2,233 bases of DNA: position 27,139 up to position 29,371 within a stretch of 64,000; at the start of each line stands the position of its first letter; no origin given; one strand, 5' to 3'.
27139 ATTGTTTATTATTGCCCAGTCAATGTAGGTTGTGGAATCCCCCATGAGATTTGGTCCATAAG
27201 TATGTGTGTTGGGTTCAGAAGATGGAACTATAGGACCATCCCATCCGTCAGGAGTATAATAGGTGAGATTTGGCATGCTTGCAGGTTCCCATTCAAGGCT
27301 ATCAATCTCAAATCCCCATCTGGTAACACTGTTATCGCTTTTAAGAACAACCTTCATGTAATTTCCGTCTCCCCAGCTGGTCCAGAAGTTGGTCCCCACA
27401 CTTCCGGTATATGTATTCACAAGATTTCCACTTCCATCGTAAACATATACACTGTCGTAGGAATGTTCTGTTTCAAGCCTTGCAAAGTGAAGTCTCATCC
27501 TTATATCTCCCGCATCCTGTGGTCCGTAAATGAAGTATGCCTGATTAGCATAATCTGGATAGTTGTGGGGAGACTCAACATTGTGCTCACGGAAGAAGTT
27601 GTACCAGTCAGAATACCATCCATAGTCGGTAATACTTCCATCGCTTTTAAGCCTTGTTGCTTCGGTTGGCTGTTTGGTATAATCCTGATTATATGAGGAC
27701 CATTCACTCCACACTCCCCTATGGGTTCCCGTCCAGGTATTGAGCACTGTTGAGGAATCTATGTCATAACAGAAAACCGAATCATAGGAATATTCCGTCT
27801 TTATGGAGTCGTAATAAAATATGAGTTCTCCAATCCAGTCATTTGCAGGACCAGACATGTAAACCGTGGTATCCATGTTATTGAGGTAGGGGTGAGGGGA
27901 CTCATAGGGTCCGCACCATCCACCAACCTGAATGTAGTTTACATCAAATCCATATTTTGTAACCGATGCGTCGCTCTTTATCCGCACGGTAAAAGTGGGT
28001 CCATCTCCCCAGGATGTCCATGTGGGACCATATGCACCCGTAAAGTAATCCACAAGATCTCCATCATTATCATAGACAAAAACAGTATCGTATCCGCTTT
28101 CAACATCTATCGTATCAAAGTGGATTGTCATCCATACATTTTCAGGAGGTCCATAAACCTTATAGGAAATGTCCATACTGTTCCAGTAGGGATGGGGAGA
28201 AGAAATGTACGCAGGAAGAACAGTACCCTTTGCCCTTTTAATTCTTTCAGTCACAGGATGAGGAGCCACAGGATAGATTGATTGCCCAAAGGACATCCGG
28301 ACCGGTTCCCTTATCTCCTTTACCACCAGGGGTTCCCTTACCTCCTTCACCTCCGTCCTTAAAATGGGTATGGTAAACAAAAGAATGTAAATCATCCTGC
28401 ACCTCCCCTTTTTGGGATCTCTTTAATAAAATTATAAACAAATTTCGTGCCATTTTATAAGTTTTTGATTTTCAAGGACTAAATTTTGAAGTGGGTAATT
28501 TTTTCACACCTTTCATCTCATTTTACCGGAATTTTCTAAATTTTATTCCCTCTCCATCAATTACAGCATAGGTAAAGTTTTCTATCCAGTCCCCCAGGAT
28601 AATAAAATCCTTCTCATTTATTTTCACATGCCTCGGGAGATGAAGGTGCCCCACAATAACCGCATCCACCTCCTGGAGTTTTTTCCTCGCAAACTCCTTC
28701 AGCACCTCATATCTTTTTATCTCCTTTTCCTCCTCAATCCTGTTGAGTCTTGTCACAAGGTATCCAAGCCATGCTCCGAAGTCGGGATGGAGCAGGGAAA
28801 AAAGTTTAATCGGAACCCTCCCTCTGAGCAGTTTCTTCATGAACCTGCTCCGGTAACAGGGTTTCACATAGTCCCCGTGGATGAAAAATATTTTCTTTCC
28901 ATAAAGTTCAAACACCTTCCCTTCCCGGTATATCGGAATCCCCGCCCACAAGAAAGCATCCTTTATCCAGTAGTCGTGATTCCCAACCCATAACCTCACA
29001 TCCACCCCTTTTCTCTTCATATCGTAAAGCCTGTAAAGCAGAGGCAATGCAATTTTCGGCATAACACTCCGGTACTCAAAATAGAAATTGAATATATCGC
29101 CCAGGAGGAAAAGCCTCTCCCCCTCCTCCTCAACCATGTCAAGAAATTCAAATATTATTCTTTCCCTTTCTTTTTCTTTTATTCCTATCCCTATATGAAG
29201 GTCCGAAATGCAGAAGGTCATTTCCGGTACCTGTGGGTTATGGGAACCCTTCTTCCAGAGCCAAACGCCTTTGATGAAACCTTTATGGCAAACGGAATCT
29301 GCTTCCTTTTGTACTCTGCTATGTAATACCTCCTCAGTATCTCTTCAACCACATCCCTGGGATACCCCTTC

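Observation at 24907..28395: C25 (gingipain/PorU-family) cysteine peptidase with three N-terminal bacterial CUB-like domains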

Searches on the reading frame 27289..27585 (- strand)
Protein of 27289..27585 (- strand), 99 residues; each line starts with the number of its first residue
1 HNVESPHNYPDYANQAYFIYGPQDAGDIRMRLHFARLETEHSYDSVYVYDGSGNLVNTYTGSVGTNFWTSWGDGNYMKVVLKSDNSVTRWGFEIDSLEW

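Call 48: search_solved_structures(query=A3, max_evalue=0.01, show_alignments=4)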
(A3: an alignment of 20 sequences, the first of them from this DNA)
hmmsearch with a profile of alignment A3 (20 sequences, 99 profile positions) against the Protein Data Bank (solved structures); distinct sequences matched with E-value up to 0.01: 8.
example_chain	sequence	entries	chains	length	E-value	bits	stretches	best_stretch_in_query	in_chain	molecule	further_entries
2ymu_A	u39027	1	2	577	8.2e-13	51.7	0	40-89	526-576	WD-40 REPEAT PROTEIN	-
6r60_A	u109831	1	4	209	1.1e-07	35.2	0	40-69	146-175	WD-40 repeat protein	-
7bid_A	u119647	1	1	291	4.7e-06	30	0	33-65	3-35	v31WRAP-T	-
6r5y_A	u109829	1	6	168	6.6e-06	29.5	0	40-70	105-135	WD-40 repeat protein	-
7bie_A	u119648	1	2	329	2.3e-05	27.8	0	40-66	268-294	nvWRAP-T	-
7bif_A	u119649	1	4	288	2.9e-05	27.5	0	40-66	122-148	v22WRAP-T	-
7big_A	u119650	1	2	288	0.00017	25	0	41-66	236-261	v13WRAP-T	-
6r5z_A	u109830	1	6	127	0.0011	22.4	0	40-69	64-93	9-bladed beta-propeller formed by three 3-bladed fragments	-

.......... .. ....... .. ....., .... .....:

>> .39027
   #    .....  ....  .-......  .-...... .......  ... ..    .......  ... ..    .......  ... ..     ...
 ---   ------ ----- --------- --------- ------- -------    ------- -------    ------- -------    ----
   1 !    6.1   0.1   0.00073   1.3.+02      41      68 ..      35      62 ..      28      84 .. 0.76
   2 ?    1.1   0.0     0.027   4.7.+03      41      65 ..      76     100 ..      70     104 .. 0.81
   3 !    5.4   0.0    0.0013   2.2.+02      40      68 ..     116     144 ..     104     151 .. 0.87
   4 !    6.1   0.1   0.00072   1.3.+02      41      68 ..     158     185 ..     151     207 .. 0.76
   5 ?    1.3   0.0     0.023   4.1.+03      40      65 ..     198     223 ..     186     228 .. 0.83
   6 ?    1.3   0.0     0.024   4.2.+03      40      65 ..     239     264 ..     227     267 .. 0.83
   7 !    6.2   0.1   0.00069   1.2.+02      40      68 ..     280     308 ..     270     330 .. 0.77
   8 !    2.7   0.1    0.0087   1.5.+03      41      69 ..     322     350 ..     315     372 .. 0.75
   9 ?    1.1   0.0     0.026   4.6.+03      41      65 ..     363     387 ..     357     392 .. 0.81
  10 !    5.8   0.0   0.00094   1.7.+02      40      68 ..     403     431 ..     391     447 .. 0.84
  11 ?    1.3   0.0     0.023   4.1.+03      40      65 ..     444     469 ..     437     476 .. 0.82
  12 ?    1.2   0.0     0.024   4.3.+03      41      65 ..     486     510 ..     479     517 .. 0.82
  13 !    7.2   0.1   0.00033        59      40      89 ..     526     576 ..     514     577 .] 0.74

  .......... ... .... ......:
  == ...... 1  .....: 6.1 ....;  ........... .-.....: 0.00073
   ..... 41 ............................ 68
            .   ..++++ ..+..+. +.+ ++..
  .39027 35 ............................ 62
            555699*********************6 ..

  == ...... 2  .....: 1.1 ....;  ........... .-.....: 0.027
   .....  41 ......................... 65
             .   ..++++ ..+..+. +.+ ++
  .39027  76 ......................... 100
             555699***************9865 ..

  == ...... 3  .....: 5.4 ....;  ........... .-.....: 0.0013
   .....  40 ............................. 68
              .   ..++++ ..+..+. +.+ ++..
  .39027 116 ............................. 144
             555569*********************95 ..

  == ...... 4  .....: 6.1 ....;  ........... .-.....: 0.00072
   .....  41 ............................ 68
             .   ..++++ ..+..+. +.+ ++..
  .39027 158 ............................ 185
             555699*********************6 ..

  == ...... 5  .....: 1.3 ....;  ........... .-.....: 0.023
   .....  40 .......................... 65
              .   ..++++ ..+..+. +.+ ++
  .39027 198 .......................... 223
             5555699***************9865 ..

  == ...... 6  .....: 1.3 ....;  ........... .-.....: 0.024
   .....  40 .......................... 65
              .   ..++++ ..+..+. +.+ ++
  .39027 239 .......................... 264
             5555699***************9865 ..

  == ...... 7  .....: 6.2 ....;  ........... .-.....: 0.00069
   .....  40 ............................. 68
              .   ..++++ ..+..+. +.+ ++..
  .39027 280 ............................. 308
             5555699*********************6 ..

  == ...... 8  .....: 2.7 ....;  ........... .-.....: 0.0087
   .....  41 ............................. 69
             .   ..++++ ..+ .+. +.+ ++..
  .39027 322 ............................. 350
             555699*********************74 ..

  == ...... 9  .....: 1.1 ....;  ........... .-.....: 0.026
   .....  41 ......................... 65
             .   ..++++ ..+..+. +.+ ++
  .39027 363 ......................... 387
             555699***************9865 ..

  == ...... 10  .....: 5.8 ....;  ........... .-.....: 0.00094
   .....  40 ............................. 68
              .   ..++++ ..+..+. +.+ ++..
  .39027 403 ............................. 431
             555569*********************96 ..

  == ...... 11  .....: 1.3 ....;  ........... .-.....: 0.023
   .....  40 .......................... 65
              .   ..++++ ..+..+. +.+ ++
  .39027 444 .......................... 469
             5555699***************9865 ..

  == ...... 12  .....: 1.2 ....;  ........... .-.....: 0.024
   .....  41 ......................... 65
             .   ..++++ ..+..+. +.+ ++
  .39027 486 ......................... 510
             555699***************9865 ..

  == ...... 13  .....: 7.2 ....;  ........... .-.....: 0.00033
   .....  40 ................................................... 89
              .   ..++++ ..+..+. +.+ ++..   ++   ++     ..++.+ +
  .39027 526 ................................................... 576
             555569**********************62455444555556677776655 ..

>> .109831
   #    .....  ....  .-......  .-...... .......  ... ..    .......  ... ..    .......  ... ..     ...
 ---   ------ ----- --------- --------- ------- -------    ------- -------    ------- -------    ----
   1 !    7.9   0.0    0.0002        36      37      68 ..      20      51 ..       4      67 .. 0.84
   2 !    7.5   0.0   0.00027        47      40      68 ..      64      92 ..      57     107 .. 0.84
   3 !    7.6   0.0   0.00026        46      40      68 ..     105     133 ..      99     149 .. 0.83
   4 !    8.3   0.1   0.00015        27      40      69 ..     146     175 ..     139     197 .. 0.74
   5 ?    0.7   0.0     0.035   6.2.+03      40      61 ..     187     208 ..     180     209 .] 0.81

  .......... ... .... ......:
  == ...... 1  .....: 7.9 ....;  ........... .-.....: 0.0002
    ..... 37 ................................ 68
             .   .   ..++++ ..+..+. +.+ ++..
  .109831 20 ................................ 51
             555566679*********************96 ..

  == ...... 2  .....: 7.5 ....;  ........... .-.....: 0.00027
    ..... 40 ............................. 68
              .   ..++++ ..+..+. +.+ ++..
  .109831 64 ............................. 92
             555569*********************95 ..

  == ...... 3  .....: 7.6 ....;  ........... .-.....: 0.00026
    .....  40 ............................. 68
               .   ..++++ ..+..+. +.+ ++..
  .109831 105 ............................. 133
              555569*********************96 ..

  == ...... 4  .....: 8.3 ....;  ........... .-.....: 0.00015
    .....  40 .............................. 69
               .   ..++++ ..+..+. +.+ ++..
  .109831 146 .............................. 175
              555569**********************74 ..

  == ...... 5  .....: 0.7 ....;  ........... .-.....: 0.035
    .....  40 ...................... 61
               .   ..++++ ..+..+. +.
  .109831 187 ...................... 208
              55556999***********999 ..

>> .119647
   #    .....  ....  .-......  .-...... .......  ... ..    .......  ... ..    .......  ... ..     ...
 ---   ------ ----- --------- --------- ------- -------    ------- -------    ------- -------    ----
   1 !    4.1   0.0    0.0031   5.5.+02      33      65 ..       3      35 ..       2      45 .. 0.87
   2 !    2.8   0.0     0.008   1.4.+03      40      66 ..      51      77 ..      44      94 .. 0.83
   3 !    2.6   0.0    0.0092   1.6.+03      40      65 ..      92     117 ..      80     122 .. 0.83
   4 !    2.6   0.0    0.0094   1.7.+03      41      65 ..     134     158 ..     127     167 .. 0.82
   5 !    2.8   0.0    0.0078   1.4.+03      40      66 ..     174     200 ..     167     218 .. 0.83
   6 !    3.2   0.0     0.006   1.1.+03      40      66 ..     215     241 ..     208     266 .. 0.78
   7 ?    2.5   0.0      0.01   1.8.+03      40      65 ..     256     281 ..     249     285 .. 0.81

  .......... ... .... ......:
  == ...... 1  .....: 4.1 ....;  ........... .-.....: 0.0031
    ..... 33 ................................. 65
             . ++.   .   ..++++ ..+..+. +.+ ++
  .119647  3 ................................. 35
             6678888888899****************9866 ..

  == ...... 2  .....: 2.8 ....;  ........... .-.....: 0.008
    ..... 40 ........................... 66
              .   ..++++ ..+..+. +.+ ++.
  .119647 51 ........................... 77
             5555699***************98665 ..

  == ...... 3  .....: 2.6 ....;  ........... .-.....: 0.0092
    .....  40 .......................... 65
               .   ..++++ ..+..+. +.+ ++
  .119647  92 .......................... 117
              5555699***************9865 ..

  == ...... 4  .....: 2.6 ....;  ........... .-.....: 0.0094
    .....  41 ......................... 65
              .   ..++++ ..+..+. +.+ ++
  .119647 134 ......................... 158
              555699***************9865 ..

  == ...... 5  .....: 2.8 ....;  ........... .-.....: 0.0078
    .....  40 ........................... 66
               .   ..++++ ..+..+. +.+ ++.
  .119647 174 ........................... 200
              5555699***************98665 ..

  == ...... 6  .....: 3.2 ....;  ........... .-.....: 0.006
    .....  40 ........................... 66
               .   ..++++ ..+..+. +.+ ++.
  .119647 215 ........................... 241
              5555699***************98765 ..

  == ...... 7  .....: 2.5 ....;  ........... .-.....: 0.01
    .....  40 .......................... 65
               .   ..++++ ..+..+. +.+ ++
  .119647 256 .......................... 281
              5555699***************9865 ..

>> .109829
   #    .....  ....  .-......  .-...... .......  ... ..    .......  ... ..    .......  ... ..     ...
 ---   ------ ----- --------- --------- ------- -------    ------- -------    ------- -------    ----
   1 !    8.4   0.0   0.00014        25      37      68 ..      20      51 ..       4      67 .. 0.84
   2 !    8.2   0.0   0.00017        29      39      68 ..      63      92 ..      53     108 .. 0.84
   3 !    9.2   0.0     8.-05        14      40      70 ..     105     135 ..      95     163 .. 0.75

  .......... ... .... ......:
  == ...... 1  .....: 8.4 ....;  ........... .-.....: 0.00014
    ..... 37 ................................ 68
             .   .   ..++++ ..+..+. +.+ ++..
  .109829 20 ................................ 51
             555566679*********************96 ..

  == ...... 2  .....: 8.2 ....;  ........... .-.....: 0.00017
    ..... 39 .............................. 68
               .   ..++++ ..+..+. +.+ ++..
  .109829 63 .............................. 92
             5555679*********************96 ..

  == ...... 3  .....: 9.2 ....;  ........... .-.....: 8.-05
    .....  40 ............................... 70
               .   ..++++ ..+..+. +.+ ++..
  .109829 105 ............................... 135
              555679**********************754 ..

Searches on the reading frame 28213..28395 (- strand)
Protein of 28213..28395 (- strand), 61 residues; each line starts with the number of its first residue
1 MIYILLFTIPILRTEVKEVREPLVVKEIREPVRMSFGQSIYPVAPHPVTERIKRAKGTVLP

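Call 77: search_protein_families(library=pfam, proteins=[window:28213-28395:-], max_evalue=10)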
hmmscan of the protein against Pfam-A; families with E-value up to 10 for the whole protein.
window:28213-28395:- (61 aa): 1 family
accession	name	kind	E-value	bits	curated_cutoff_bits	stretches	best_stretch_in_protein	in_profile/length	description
PF00990.26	GGDEF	-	0.28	11.4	23.8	1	10-55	101-147/161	Diguanylate cyclase, GGDEF domain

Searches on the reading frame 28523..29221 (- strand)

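Call 7: search_protein_families(library=pfam, proteins=[window:28523-29221:-], max_evalue=0.001)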
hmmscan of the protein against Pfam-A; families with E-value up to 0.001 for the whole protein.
window:28523-29221:- (232 aa): 2 families
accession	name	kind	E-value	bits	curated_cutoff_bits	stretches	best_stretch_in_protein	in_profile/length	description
PF00149.33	Metallophos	-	1.4e-08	35.8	21.5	1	4-195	5-190/191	Calcineurin-like phosphoesterase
PF12850.12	Metallophos_2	-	9.1e-05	22.9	27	0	4-121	5-94/154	Calcineurin-like phosphoesterase superfamily domain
